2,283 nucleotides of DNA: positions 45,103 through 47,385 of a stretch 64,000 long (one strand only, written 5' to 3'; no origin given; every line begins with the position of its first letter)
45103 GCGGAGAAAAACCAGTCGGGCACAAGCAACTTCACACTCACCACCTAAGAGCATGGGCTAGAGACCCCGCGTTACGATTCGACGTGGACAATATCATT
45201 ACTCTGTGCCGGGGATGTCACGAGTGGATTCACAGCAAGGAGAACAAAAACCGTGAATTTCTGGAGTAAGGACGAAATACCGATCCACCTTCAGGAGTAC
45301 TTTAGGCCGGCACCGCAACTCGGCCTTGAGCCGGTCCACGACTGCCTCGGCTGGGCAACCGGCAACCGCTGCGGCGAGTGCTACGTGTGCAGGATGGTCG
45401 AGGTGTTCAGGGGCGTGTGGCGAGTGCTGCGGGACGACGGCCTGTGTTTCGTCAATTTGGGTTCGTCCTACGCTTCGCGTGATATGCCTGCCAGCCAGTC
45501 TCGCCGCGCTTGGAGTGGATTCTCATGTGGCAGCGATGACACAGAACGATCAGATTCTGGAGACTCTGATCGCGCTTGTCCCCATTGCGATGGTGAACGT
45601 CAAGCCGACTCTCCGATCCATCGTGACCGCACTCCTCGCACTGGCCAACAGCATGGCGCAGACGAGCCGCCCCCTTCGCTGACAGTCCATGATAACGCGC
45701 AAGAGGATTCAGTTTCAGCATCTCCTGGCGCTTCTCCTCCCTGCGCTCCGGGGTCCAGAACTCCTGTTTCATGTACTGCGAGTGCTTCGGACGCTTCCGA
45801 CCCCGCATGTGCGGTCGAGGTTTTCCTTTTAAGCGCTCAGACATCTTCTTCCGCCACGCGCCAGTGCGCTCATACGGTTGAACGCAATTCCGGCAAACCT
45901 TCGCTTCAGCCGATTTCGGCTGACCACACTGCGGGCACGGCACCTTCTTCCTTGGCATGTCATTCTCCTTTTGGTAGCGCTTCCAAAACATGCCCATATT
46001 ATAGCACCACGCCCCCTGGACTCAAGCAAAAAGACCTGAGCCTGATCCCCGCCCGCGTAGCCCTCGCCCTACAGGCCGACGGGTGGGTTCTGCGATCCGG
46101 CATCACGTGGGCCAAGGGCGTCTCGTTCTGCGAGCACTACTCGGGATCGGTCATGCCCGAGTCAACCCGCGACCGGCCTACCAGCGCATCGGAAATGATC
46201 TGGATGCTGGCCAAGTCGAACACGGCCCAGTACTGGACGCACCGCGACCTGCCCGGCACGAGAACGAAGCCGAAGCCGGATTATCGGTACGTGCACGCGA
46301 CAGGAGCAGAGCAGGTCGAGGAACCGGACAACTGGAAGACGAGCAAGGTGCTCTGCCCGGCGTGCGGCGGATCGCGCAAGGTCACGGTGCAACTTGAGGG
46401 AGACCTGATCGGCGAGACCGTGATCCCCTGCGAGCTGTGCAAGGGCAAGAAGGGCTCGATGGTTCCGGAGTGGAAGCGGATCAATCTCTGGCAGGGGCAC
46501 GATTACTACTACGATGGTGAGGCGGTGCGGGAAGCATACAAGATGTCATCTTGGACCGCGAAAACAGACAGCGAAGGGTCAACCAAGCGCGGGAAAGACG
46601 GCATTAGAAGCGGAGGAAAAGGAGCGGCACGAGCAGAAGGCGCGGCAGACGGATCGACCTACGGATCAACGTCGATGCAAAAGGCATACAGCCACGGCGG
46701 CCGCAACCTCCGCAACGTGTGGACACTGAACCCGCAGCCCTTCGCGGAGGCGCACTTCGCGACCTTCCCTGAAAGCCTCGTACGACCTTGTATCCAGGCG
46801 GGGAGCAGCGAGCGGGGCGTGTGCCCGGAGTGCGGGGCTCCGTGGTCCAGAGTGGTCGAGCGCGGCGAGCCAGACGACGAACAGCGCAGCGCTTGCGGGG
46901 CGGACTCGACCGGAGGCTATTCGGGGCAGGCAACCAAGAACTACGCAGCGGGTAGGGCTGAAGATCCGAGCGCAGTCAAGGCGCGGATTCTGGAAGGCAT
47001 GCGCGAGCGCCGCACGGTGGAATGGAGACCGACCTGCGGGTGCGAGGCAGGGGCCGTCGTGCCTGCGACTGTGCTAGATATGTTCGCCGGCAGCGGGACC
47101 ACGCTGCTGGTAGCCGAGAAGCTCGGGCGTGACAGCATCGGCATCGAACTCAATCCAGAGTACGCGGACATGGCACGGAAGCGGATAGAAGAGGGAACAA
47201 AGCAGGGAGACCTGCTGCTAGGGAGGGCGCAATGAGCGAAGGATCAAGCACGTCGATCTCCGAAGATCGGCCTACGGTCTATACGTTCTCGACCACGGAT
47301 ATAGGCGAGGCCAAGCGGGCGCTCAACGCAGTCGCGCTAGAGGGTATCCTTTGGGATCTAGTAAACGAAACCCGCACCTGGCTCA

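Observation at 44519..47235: DNA methyltransferase gene invaded by two HNH endonuclease cassettes: one splits it into pieces, the other is nested antisense while preserving the host reading frame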

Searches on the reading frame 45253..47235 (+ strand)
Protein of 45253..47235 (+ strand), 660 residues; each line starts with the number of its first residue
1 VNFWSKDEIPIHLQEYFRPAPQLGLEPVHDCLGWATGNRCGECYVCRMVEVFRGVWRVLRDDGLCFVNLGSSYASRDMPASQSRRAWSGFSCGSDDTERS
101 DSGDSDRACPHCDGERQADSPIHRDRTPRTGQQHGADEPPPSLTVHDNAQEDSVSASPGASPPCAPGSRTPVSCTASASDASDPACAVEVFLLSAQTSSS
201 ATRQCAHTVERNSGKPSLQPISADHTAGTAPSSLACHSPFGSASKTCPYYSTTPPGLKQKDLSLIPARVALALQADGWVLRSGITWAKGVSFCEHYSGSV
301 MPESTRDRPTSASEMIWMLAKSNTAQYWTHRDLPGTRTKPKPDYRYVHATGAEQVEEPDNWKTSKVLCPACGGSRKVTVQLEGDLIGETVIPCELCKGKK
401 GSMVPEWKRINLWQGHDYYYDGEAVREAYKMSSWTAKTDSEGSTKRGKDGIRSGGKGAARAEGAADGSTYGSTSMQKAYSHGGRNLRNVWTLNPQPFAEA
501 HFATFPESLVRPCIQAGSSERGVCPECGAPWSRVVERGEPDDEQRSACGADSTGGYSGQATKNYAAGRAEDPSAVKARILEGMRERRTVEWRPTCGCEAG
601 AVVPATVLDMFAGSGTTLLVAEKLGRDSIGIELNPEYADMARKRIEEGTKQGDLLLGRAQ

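Call 3: search_protein_families(library=pfam, proteins=[window:45253-47235:+], max_evalue=0.01)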
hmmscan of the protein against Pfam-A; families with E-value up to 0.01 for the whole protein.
window:45253-47235:+ (660 aa): 1 family
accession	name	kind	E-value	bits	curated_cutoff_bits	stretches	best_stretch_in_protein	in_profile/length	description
PF01555.25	N6_N4_Mtase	-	1.1e-25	91.4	26.7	2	606-642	184-220/221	DNA methylase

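Call 62: predict_structure(alignment_id=A5)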
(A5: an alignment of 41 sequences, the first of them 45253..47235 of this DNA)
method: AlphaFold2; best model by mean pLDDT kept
length: 660 residues; sequences in the alignment: 41
mean_pLDDT: 63.3   pTM: 0.62
mean pLDDT of the five models: 63.3, 61.9, 61.9, 61.6, 59.5
residues with pLDDT >= 90: 169; 70-90: 110; 50-70: 103; < 50: 278
segments of 3 or more residues with pLDDT < 50: 1-21, 32-37, 74-120, 122-157, 159-161, 167-187, 191-255, 292-307, 434-440, 446-481, 559-561, 658-660
pLDDT, mean of each block of 10 residues (from residue 1): 37 41 49 49 81 92 89 49 43 36 37 35 38 35 34 34 40 34 40 39 32 37 35 36 38 47 78 94 83 46 49 84 89 91 96 95 96 88 64 89 95 93 81 49 49 42 39 39 72 73 77 95 93 82 63 54 51 62 76 88 94 91 95 87 85 55
secondary structure, 60 per line:
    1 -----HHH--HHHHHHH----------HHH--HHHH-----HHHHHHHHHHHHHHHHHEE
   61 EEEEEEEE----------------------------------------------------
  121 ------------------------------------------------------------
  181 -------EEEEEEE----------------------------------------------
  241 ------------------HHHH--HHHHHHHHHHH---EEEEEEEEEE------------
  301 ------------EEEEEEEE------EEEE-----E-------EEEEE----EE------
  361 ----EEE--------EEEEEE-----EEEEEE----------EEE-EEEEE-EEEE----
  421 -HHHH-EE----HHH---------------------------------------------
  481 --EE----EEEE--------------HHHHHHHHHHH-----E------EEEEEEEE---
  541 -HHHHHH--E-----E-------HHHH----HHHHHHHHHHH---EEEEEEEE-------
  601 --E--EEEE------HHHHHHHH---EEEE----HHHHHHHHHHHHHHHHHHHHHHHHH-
elements in order (helices of 4 or more, strands of 3 or more residues): H11-17 H33-36 H42-58 E59-68 E188-194 H259-262 H265-275 E279-288 E313-320 E327-330 E344-348 E365-367 E376-381 E387-392 E403-405 E407-411 E413-416 H422-425 E489-492 H507-517 E530-537 H542-547 H564-567 H572-582 E586-593 E606-609 H616-623 E627-630 H635-659
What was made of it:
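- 45310..45477 (+): Methylase middle block (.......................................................), motifs V-VI. Call 62 (pLDDT 81-92).
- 45478..46011 (+): In-frame, stop-free 178-codon insertion, read through as part of the 660-aa methylase ORF. Its peptide is low-complexity, not conserved and predicted disordered. Call 62 (residues 74-255 pLDDT < 50, almost no secondary structure).
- The insertion is predicted disordered inside an otherwise confident methylase model (call 62). It is predicted disordered (call 62).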

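Call 85: search_protein_families(library=ncbifam, proteins=[window:45253-47235:+], max_evalue=0.01)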
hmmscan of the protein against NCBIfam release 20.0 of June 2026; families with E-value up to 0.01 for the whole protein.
window:45253-47235:+ (660 aa): 3 families
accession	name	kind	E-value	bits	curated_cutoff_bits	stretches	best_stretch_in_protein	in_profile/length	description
NF050803.1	DnaMtaseCcrMCaul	equivalog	7e-09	35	830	1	605-649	207-251/350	adenine-specific DNA-methyltransferase CcrM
NF008572.0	PRK11524.1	equivalog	3e-07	29.8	292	1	605-647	216-258/294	adenine-specific DNA-methyltransferase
NF010253.0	PRK13699.1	subfamily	6.8e-05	22.6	244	1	604-646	164-206/226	DNA methyltransferase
